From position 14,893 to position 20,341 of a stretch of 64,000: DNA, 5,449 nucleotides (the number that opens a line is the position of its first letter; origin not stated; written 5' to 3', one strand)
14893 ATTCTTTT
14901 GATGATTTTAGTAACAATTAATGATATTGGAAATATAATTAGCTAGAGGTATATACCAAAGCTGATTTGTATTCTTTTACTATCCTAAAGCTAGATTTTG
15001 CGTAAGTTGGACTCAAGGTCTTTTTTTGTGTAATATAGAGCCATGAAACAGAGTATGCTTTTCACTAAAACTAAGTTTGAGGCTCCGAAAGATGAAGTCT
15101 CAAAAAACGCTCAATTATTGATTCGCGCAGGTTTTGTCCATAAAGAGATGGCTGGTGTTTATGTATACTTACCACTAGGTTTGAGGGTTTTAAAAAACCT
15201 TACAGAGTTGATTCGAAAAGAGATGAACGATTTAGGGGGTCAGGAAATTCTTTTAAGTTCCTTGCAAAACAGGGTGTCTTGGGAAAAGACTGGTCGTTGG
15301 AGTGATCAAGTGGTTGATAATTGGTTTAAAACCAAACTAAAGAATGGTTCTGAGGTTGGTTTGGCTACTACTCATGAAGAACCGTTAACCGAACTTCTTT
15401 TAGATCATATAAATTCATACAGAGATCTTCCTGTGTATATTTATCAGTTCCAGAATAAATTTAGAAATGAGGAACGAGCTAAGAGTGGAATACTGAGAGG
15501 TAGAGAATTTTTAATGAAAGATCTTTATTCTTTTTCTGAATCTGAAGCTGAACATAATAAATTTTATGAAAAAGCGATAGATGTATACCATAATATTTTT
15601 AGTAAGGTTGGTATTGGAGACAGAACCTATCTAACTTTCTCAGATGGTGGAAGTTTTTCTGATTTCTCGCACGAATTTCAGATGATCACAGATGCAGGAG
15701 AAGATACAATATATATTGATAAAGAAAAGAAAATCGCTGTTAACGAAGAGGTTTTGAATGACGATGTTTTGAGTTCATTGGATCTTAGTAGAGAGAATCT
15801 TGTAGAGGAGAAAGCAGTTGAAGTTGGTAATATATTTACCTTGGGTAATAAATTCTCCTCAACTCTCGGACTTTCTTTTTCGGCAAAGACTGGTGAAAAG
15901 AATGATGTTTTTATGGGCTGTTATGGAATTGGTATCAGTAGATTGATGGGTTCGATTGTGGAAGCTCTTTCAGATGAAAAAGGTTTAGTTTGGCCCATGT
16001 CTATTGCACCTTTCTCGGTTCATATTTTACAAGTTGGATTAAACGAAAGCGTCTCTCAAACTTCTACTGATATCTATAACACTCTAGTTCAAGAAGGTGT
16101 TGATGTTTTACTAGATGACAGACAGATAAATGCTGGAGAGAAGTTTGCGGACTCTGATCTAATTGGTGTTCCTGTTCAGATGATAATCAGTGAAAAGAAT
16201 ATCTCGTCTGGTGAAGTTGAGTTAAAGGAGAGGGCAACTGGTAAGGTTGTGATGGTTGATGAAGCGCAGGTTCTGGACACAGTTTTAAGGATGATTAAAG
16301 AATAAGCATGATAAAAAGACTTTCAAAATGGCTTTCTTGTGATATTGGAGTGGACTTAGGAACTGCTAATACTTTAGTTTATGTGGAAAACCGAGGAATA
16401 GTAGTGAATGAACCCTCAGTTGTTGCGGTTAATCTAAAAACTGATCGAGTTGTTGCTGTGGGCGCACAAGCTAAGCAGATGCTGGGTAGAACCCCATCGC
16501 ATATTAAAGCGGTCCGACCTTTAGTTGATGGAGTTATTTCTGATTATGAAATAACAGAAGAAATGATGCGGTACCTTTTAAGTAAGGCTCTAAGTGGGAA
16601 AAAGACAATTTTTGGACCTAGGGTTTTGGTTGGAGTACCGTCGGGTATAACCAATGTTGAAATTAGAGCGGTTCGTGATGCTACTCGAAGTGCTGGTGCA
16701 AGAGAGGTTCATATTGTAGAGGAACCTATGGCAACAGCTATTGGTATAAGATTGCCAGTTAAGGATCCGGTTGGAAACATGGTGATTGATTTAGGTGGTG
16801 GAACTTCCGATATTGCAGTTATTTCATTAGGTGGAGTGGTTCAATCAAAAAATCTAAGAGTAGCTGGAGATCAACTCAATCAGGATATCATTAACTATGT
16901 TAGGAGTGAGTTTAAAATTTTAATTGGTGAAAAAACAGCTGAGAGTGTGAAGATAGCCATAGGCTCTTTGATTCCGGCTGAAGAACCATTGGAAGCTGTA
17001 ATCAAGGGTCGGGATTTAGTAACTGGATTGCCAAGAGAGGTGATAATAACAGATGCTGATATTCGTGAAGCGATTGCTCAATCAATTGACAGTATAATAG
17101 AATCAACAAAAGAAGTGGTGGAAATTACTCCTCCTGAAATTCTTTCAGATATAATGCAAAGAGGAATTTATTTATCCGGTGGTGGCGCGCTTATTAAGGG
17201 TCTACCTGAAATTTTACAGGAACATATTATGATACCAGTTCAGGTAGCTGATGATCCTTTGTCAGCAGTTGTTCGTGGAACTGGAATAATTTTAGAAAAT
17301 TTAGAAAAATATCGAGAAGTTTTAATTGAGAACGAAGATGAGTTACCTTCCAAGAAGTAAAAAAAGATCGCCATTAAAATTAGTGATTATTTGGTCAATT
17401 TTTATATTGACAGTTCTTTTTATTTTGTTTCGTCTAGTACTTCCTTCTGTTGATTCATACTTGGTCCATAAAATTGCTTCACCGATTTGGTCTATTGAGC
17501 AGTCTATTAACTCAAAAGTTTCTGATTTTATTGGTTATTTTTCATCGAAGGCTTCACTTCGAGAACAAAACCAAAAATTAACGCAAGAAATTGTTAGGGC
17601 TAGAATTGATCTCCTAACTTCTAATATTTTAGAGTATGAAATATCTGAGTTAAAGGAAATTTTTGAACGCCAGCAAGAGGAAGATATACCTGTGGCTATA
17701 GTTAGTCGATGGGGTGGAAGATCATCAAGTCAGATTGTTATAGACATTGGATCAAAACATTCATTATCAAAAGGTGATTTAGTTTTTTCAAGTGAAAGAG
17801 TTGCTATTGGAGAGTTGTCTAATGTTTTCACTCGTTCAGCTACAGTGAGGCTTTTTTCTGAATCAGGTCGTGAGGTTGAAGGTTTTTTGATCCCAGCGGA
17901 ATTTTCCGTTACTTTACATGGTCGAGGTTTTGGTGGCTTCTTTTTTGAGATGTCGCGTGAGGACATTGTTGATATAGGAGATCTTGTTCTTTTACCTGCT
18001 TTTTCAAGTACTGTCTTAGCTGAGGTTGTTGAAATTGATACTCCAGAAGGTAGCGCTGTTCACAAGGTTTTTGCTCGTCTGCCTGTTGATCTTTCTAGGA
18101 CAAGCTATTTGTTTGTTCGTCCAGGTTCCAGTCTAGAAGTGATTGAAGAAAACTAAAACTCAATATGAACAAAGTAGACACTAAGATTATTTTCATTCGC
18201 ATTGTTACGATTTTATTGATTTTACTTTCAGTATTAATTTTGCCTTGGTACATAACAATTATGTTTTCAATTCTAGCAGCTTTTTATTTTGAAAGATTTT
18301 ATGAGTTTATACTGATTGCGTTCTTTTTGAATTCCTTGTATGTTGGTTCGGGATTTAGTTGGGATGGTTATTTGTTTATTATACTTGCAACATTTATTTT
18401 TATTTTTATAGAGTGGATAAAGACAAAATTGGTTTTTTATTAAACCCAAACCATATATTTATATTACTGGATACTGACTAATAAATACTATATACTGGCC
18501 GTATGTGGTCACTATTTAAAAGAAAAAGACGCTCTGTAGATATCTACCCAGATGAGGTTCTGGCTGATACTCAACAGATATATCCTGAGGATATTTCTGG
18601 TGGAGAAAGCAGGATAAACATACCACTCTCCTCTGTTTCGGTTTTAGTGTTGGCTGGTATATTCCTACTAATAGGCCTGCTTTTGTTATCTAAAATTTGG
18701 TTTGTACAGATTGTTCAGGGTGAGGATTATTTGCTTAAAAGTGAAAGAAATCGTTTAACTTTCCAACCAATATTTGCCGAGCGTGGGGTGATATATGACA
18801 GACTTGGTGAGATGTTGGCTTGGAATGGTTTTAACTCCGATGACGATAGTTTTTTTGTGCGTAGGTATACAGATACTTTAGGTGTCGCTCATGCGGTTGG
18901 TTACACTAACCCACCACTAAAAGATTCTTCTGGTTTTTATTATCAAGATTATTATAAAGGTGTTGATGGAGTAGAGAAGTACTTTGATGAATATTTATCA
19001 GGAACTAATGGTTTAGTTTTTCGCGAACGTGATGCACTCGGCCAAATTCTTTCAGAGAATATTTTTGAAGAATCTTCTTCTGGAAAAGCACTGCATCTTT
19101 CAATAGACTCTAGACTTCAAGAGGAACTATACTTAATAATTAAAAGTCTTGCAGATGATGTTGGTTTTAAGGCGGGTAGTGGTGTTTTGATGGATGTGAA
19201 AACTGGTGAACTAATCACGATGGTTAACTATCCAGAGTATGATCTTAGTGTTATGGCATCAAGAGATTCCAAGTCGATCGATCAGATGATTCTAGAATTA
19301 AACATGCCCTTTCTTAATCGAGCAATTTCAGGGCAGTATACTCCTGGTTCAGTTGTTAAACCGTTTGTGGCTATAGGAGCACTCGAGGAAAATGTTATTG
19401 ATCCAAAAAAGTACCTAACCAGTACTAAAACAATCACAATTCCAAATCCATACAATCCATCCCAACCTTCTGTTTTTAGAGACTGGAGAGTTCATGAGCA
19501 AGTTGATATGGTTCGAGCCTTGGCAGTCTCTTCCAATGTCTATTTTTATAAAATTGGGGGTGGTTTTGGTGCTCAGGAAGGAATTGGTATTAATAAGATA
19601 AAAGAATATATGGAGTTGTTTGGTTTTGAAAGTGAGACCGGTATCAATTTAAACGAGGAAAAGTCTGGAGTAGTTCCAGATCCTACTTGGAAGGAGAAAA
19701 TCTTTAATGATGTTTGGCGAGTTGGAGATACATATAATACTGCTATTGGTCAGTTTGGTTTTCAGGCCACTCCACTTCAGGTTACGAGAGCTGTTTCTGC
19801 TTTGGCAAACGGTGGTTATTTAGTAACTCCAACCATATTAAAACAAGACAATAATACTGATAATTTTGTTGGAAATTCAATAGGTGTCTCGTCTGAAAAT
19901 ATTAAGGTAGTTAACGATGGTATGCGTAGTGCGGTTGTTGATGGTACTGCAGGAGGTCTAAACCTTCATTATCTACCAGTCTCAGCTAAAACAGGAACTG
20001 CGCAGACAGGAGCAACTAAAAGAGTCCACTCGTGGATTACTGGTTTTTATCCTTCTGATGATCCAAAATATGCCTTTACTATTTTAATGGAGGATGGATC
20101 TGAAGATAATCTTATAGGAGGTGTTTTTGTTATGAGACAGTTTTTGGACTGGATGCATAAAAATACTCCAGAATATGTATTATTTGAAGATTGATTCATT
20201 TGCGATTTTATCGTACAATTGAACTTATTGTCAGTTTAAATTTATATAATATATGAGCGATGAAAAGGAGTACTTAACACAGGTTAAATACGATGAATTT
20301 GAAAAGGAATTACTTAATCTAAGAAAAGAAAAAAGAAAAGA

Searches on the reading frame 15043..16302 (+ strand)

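Call 44: search_protein_families(library=pfam, proteins=[window:15043-16302:+], max_evalue=0.00001)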
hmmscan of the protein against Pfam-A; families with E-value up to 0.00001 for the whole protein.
window:15043-16302:+ (420 aa): 2 families
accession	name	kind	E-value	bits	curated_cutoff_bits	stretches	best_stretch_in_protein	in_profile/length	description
PF00587.30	tRNA-synt_2b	-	1.3e-31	110.5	29.3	1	95-307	1-177/179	tRNA synthetase class II core domain (G, H, P, S and T)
PF03129.25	HGTP_anticodon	-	1.4e-14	54.5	21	1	334-415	11-92/94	Anticodon binding domain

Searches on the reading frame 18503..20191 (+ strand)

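Call 44: search_protein_families(library=pfam, proteins=[window:18503-20191:+], max_evalue=0.00001)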
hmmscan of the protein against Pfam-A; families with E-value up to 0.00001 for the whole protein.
window:18503-20191:+ (563 aa): 2 families
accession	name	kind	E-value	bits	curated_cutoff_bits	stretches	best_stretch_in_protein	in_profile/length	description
PF00905.27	Transpeptidase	-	4.3e-58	197.3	22.1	1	225-533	1-282/299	Penicillin binding protein transpeptidase domain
PF03717.20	PBP_dimer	-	7.6e-11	43.2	24.4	1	119-185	107-178/180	Penicillin-binding Protein dimerisation domain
